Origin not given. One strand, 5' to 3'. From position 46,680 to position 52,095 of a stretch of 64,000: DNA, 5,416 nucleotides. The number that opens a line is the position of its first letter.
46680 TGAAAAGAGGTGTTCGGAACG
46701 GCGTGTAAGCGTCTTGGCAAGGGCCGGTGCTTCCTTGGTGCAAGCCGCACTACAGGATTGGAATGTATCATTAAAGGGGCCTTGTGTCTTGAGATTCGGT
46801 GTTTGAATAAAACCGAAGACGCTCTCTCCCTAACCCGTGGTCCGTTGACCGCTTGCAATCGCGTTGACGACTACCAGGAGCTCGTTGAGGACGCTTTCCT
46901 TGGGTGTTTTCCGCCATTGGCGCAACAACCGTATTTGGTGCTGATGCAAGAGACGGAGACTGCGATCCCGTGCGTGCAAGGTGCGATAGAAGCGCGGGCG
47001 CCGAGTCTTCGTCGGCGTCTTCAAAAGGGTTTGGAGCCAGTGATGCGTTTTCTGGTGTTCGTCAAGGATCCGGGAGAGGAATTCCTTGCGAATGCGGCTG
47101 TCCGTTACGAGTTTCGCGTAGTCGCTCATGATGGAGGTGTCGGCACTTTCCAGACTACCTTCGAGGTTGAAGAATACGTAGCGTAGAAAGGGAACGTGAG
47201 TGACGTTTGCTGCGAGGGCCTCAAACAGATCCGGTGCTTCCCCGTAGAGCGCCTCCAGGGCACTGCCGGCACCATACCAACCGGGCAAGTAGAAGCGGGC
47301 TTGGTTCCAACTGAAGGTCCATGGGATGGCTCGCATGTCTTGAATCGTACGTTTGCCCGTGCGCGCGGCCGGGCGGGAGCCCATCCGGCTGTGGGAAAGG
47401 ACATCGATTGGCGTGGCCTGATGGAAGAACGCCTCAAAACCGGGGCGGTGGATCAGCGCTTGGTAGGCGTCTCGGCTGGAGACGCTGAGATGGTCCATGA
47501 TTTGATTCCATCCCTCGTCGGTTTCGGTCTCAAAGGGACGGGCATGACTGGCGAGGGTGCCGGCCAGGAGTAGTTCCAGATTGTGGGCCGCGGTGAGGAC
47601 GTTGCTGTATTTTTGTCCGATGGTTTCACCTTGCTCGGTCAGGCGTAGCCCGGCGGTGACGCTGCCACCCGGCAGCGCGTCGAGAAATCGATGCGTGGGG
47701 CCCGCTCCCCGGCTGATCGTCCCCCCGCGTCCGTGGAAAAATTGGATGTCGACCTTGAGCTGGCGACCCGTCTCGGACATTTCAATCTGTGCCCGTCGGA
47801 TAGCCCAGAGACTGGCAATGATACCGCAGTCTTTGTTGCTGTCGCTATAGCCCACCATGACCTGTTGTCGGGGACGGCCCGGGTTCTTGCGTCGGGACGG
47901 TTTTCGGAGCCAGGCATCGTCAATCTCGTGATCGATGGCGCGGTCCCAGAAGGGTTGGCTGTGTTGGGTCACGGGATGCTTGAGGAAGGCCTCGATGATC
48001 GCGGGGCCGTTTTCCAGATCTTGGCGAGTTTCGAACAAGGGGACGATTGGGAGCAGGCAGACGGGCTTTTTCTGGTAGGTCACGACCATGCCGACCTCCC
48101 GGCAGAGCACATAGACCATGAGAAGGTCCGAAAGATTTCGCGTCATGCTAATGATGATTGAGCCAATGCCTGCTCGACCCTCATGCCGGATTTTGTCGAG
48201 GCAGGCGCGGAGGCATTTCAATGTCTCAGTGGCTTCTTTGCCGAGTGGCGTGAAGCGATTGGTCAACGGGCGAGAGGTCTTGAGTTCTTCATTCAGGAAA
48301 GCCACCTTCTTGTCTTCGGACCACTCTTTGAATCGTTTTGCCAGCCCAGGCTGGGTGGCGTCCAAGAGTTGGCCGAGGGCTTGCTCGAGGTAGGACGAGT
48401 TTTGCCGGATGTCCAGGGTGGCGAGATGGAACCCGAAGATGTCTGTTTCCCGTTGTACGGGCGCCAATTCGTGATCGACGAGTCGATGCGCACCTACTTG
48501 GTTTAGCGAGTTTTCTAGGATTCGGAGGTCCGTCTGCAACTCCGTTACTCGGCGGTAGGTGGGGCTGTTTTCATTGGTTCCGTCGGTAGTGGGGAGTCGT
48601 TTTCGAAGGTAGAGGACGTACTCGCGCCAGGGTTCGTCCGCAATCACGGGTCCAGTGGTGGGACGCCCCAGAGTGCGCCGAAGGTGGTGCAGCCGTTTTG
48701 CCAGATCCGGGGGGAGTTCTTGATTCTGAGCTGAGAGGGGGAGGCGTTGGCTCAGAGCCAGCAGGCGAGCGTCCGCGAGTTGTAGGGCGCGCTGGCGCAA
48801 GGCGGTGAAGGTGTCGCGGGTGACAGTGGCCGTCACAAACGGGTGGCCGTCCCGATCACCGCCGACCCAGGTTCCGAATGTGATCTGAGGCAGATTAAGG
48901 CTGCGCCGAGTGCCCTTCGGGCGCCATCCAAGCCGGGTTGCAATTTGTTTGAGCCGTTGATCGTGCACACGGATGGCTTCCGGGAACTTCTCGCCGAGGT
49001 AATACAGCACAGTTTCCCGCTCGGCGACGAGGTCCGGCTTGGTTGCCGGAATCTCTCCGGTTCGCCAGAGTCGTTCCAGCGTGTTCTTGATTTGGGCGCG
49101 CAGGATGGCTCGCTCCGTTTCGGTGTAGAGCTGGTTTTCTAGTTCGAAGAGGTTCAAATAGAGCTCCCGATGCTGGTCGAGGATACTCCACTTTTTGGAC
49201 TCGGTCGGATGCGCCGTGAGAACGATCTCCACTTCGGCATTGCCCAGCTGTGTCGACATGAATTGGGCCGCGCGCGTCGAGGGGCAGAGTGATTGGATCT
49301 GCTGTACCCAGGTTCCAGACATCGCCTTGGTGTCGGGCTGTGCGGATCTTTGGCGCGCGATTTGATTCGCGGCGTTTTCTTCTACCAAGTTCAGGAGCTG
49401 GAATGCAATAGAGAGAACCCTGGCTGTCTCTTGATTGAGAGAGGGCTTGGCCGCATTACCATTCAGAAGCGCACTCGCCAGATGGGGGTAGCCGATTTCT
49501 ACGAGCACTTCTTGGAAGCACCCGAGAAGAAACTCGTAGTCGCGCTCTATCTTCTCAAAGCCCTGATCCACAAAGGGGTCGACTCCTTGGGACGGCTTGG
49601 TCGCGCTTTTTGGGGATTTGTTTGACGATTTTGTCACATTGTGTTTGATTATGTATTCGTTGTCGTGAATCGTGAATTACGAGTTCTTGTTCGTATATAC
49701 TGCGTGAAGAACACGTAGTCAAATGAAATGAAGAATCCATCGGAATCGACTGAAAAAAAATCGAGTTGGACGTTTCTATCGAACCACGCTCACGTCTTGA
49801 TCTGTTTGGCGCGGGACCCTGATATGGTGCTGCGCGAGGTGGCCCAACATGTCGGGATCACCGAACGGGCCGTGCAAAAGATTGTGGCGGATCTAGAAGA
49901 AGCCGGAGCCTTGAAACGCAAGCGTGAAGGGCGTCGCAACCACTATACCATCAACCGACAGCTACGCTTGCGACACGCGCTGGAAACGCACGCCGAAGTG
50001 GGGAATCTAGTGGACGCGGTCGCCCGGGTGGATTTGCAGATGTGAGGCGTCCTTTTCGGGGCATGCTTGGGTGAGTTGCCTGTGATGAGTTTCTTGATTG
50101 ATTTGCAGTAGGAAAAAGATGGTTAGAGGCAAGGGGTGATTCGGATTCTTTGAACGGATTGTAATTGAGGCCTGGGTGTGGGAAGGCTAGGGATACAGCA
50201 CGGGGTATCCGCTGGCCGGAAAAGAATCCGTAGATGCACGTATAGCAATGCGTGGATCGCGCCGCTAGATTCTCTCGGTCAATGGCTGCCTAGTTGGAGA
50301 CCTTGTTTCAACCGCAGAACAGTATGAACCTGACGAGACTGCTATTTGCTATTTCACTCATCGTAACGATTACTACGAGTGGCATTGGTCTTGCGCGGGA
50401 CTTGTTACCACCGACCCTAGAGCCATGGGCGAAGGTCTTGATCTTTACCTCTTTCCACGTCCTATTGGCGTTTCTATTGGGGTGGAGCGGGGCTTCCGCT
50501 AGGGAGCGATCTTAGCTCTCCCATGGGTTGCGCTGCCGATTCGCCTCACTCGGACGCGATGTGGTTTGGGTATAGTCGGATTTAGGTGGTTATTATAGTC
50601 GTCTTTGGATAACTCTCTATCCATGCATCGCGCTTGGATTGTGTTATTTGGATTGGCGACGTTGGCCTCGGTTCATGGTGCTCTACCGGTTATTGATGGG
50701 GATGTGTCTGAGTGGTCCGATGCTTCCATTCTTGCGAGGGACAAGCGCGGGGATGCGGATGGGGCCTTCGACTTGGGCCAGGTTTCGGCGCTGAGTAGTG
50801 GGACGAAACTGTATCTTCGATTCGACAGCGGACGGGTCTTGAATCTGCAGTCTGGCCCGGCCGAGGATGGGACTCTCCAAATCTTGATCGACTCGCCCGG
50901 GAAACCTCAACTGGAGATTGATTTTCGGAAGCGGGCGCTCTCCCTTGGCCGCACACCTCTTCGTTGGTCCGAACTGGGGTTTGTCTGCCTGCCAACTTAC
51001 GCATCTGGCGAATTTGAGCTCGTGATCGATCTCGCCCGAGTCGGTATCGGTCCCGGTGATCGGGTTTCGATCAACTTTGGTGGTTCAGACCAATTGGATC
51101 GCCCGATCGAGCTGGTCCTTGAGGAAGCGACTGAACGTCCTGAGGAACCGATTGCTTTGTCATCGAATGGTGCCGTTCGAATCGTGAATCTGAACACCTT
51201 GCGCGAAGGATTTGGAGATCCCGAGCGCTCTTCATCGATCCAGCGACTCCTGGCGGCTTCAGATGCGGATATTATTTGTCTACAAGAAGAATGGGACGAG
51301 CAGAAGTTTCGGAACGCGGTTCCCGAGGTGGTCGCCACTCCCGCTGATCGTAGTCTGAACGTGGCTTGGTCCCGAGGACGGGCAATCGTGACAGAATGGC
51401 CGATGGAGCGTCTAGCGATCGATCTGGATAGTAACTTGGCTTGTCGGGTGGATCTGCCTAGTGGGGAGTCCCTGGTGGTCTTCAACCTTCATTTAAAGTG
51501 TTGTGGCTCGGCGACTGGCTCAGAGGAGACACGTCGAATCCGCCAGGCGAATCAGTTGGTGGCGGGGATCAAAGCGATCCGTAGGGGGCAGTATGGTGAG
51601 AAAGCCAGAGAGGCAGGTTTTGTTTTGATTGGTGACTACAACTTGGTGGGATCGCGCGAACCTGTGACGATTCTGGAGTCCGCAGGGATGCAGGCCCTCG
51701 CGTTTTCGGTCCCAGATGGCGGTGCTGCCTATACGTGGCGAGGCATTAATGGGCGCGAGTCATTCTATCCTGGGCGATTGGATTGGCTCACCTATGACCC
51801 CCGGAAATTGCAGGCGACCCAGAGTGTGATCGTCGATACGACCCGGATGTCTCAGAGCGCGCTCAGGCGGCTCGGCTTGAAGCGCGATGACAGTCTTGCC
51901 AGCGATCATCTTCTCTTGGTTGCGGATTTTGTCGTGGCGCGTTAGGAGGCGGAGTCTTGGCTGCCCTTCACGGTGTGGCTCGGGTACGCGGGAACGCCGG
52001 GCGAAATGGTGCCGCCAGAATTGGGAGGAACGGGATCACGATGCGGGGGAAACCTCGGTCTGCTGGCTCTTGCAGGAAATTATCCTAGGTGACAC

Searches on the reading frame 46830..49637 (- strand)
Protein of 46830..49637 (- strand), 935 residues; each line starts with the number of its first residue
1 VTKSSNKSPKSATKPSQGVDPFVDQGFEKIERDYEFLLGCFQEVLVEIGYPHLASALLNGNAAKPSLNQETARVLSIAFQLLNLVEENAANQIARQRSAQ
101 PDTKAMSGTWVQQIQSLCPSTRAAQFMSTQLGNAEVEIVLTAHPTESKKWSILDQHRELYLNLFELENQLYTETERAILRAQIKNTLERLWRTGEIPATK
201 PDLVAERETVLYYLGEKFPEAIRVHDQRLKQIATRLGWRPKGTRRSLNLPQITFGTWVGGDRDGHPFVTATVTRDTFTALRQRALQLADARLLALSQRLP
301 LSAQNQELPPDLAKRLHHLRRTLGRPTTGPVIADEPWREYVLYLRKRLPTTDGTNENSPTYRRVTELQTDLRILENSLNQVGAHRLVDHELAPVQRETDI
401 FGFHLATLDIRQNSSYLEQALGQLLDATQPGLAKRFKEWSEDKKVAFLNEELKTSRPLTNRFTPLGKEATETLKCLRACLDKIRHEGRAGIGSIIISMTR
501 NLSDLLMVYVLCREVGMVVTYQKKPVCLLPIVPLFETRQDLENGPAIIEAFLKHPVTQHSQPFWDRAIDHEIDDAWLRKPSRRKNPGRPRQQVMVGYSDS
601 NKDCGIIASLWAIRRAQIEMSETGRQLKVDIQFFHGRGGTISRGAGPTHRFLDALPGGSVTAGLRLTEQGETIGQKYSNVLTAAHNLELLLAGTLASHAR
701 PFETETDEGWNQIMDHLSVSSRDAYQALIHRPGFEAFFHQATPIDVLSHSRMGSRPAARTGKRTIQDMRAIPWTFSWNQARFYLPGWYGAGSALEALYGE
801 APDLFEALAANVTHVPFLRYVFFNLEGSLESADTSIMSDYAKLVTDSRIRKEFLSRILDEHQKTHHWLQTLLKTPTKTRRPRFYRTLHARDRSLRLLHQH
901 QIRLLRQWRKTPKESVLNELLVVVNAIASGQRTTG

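Call 56: search_protein_families(library=pfam, proteins=[window:46830-49637:-], max_evalue=0.00001)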
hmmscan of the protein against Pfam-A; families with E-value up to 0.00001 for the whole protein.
window:46830-49637:- (935 aa): 1 family
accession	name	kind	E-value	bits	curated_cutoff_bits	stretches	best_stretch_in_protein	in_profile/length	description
PF00311.23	PEPcase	-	9.5e-201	669.6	22.4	1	70-935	64-919/919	Phosphoenolpyruvate carboxylase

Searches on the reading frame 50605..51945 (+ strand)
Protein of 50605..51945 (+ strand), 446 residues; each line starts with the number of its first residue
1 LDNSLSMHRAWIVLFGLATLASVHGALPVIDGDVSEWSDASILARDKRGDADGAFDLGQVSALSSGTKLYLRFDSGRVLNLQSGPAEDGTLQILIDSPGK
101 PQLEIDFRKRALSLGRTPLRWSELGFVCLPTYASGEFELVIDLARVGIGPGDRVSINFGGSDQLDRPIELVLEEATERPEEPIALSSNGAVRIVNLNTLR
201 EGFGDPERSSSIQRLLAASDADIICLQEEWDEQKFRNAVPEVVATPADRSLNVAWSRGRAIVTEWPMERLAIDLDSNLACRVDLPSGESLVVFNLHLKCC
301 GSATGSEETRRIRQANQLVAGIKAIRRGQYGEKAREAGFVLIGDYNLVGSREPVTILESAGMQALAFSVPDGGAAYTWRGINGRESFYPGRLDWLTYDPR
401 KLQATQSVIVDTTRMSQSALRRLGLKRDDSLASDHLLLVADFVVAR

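Call 56: search_protein_families(library=pfam, proteins=[window:50605-51945:+], max_evalue=0.00001)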
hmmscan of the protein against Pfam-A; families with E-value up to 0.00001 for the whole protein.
window:50605-51945:+ (446 aa): 1 family
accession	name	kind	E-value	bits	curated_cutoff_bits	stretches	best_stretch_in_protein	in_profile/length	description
PF03372.29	Exo_endo_phos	-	1.7e-06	28.4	24.5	1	205-435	15-225/225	Endonuclease/Exonuclease/phosphatase family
